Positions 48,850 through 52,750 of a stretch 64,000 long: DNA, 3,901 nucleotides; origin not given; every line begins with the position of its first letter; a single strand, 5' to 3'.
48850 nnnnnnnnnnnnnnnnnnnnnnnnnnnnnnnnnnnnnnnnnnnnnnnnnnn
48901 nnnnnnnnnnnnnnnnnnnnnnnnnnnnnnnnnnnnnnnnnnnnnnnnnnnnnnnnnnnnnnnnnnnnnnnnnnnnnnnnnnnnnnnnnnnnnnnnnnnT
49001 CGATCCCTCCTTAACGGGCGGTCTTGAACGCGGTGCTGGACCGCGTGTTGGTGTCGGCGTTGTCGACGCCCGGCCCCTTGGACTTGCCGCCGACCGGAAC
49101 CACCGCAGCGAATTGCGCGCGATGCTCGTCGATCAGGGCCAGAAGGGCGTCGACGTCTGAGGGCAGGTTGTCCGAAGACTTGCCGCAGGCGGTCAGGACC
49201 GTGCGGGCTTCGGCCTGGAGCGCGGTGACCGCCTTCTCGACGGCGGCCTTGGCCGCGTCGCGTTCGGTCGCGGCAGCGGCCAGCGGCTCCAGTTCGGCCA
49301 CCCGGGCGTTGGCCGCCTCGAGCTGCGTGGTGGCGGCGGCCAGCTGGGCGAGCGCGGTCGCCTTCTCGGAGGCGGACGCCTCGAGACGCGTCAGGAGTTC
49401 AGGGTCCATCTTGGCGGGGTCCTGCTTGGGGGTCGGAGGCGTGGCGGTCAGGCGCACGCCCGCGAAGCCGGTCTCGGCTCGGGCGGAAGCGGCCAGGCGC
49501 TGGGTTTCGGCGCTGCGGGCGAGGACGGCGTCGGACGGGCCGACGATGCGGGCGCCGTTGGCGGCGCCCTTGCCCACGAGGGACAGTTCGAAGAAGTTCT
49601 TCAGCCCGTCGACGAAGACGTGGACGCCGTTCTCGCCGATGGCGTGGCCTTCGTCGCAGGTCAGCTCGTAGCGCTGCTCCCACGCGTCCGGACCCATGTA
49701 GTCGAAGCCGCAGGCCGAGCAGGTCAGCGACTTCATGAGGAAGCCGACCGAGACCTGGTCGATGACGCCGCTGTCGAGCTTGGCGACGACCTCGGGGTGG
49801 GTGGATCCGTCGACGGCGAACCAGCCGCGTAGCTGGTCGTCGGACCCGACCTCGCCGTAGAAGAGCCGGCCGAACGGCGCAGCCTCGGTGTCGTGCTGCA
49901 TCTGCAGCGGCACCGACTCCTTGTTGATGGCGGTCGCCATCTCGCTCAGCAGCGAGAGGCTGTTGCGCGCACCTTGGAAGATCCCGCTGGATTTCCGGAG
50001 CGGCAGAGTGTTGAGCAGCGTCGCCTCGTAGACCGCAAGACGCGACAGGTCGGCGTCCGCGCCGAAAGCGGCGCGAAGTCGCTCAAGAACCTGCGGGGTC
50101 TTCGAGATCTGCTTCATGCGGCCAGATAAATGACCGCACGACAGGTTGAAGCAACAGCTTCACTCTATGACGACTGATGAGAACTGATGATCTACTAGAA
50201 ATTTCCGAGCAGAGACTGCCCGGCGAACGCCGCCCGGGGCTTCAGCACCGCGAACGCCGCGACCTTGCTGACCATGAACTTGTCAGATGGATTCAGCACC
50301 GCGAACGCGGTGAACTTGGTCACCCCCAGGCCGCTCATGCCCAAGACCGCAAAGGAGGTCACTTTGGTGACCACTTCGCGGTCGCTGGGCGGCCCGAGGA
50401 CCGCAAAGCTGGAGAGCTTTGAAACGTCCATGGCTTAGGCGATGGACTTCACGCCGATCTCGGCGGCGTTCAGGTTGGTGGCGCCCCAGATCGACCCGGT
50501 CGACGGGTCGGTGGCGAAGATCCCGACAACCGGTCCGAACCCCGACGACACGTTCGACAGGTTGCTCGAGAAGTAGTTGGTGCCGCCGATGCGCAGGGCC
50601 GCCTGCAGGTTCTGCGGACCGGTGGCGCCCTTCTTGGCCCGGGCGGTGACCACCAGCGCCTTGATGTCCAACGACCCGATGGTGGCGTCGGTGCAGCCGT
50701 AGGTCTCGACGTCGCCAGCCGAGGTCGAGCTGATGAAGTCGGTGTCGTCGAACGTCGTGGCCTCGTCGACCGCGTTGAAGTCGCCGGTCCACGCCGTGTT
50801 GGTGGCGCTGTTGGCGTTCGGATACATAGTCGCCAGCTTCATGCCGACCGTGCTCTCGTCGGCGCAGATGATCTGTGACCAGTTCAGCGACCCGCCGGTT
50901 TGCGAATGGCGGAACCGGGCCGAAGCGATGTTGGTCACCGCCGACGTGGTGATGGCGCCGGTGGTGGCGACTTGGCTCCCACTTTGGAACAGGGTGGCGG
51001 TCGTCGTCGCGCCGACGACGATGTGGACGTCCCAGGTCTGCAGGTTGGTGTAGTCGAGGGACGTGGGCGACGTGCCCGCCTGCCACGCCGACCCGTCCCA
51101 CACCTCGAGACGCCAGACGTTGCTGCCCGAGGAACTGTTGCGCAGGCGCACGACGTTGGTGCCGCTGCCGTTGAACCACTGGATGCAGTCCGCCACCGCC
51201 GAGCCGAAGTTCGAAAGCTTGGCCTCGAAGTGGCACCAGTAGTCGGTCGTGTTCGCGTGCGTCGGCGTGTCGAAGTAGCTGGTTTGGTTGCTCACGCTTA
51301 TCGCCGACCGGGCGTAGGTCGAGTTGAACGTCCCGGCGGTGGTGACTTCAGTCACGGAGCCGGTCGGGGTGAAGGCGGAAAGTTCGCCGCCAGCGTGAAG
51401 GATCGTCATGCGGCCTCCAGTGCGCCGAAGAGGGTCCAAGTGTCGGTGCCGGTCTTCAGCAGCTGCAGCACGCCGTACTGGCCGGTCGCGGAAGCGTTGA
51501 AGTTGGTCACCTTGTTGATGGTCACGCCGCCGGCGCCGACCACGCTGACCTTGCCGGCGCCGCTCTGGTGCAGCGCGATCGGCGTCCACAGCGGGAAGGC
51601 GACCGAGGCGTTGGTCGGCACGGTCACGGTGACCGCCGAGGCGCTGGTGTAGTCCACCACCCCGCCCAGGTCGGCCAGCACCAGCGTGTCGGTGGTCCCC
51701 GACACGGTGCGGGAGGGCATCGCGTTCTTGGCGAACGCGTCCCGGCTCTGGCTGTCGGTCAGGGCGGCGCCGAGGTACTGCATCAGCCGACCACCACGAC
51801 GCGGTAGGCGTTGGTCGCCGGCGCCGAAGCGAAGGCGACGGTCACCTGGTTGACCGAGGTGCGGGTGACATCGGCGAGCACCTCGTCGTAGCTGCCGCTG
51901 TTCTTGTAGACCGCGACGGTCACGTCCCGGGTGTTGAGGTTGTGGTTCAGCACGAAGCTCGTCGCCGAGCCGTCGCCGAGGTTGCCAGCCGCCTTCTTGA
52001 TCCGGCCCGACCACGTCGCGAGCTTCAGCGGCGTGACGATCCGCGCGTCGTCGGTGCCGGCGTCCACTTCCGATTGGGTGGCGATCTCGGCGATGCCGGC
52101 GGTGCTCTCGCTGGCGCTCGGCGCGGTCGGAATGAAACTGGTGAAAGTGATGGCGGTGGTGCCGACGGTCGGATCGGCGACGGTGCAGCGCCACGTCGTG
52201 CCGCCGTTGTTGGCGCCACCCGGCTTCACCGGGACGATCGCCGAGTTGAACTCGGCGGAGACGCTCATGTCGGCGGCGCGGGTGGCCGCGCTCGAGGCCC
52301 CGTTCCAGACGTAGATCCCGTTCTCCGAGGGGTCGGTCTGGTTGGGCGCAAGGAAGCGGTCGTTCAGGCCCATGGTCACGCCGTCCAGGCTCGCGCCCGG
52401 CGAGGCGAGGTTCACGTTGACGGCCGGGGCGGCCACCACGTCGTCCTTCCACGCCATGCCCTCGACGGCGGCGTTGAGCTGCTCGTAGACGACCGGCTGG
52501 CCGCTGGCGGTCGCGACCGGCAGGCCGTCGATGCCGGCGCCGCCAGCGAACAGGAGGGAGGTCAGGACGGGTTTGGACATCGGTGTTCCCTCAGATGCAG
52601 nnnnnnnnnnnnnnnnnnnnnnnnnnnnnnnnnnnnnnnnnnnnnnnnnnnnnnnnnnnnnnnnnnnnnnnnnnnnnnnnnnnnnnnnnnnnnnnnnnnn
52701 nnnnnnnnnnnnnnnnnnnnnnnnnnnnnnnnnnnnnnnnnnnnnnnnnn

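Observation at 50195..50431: Novel 13-14-aa repeat module (V-S/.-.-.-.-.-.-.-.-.) present as a stand-alone 78-aa protein and as the N-terminus of the gpL-like tail protein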

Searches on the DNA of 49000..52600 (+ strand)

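Call 5: search_dna_similar(query=window:49000-52600:+, collection=phages, mode=near, max_rows=20)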
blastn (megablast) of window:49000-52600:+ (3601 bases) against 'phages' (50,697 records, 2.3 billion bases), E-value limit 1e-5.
No match.

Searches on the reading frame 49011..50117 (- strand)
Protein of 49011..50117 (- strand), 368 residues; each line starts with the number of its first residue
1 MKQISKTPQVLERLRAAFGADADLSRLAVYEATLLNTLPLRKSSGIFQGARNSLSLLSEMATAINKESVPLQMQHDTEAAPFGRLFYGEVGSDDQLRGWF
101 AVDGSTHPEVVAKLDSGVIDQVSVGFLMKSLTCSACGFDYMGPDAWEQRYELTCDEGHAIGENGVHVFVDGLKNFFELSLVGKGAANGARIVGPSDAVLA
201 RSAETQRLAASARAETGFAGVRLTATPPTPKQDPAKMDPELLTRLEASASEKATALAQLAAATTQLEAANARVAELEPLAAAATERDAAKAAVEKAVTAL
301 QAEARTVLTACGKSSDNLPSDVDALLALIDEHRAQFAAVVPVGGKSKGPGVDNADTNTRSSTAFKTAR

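Call 3: search_protein_families(library=pfam, proteins=[window:49011-50117:-], max_evalue=1)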
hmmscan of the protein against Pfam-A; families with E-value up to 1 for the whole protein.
window:49011-50117:- (368 aa): 4 families
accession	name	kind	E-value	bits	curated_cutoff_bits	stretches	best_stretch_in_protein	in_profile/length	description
PF20920.2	DAXX_hist_bd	-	0.0053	17.1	27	1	222-259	45-78/84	Death domain-associated protein 6, histone binding domain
PF06810.17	Phage_scaffold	-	0.074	13.5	35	1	244-333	35-122/170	Phage capsid assembly scaffolding protein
PF04871.18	Uso1_p115_C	-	0.13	13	28.4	1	248-330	6-84/121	Uso1 / p115 like vesicle tethering protein, C terminal region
PF04513.17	Baculo_PEP_C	-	0.3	11.6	38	1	245-323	22-102/140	Baculovirus polyhedron envelope protein, PEP, C terminus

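Call 4: search_protein_families(library=phrogs, proteins=[window:49011-50117:-], max_evalue=0.1)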
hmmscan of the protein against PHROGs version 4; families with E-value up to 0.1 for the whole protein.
window:49011-50117:- (368 aa): 4 families
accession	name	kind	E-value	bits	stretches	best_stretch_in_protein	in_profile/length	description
phrog_37797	-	unknown function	6.3e-102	342.6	1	1-368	2-397/398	-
phrog_4523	-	head and packaging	0.037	13.7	1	109-305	114-266/644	major head and protease protein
phrog_16951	-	unknown function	0.038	14.1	1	109-193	123-200/312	-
phrog_18299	-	head and packaging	0.043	14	1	92-138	148-194/257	head maturation protease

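Call 25: search_dna_similar(query=window:49011-50117:-, collection=phages, mode=protein, max_evalue=0.00001, max_rows=30)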
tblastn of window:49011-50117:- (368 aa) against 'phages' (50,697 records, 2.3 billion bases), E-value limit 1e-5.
Records with a match: 12; places in all: 12; records where one place covers at least 80% of the query: 2.
Best place of each record, by identity: <60% 12.
By first word of the organism name: Acinetobacter 5; Achromobacter 3; Caulobacter 2; Xylophilus 1; Pseudoalteromonas 1.
By host as written in the record: Achromobacter xylosoxidans 3; Caulobacter crescentus 2; Acinetobacter baumannii 2; Xylophilus sp. 1; Pseudoalteromonas sp. KB12-38 1; Acinetobacter baumannii AB5075 1; Acinetobacter baumannii MRSN 423159 1; Acinetobacter baumannii TV2199 1.
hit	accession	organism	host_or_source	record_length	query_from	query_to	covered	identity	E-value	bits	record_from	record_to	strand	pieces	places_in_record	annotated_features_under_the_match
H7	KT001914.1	Caulobacter phage Seuss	Caulobacter crescentus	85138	1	338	92%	47.8%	4e-83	281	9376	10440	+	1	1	hypothetical protein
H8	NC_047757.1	Caulobacter phage Seuss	Caulobacter crescentus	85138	1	338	92%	47.8%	4e-83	281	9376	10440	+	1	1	hypothetical protein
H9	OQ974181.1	Achromobacter phage 2-1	Achromobacter xylosoxidans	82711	2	251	68%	37.1%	6e-35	141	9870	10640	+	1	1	hypothetical protein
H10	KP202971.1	Achromobacter phage JWF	Achromobacter xylosoxidans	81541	2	251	68%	35.8%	2e-36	145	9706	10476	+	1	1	hypothetical protein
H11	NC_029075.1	Achromobacter phage JWF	Achromobacter xylosoxidans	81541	2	251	68%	35.8%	2e-36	145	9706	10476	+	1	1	hypothetical protein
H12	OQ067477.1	Xylophilus phage Lumi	Xylophilus sp.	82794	15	236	60%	39.1%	6e-33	135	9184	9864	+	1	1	hypothetical protein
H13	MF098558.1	Pseudoalteromonas phage KB12-38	Pseudoalteromonas sp. KB12-38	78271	2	245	66%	34.3%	5e-32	133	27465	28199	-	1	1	DNA-binding protein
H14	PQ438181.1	Acinetobacter phage Mystique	Acinetobacter baumannii AB5075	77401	4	208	56%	37.4%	2e-23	134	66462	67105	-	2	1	hypothetical protein (x2) | ribosome_binding_site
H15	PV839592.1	Acinetobacter phage fJoAci04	Acinetobacter baumannii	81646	4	211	57%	36.0%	1e-27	120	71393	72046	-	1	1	hypothetical protein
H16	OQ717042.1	Acinetobacter phage EAb13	Acinetobacter baumannii MRSN 423159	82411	4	211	57%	36.0%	1e-27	120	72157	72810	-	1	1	hypothetical protein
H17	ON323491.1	Acinetobacter phage vB_AbaS_TCUP2199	Acinetobacter baumannii TV2199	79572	4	200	54%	36.8%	9e-28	120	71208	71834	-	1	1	hypothetical protein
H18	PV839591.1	Acinetobacter phage fJoAci01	Acinetobacter baumannii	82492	4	200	54%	36.8%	9e-28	120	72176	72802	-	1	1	hypothetical protein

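Call 27: get_annotated_region(hit=H7, flank=6000)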
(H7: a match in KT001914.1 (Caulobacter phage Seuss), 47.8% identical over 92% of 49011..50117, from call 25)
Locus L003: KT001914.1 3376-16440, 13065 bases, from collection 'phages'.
description: Caulobacter phage Seuss, complete genome.
organism: Caulobacter phage Seuss (NCBI taxid 1675601)
taxonomy: Viruses; Duplodnaviria; Heunggongvirae; Uroviricota; Caudoviricetes; Seussvirus; Seussvirus seuss
host: Caulobacter crescentus; source: -; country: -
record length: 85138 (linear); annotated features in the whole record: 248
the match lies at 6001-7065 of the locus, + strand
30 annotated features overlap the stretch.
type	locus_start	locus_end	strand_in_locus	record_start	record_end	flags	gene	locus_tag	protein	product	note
CDS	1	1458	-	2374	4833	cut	-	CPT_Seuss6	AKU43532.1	DNA primase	-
CDS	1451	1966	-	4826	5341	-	-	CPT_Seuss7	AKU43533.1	hypothetical protein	-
regulatory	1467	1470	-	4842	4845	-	-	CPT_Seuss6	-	ribosome_binding_site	-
regulatory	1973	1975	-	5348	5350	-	-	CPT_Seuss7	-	ribosome_binding_site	-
regulatory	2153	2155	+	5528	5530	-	-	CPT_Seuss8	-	ribosome_binding_site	-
CDS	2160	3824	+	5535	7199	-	-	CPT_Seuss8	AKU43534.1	terminase large subunit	-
regulatory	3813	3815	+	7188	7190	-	-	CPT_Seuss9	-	ribosome_binding_site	-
CDS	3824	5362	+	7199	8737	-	-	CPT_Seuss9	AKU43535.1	hypothetical protein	-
regulatory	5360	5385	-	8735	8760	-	-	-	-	terminator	-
CDS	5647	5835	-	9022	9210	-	-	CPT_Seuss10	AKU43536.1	hypothetical protein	-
regulatory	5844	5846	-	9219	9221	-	-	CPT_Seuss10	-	ribosome_binding_site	-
regulatory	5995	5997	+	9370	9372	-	-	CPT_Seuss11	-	ribosome_binding_site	-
CDS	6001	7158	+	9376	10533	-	-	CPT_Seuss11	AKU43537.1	hypothetical protein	-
regulatory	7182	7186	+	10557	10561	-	-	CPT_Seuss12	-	ribosome_binding_site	-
CDS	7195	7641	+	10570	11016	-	-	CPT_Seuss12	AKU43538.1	hypothetical protein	-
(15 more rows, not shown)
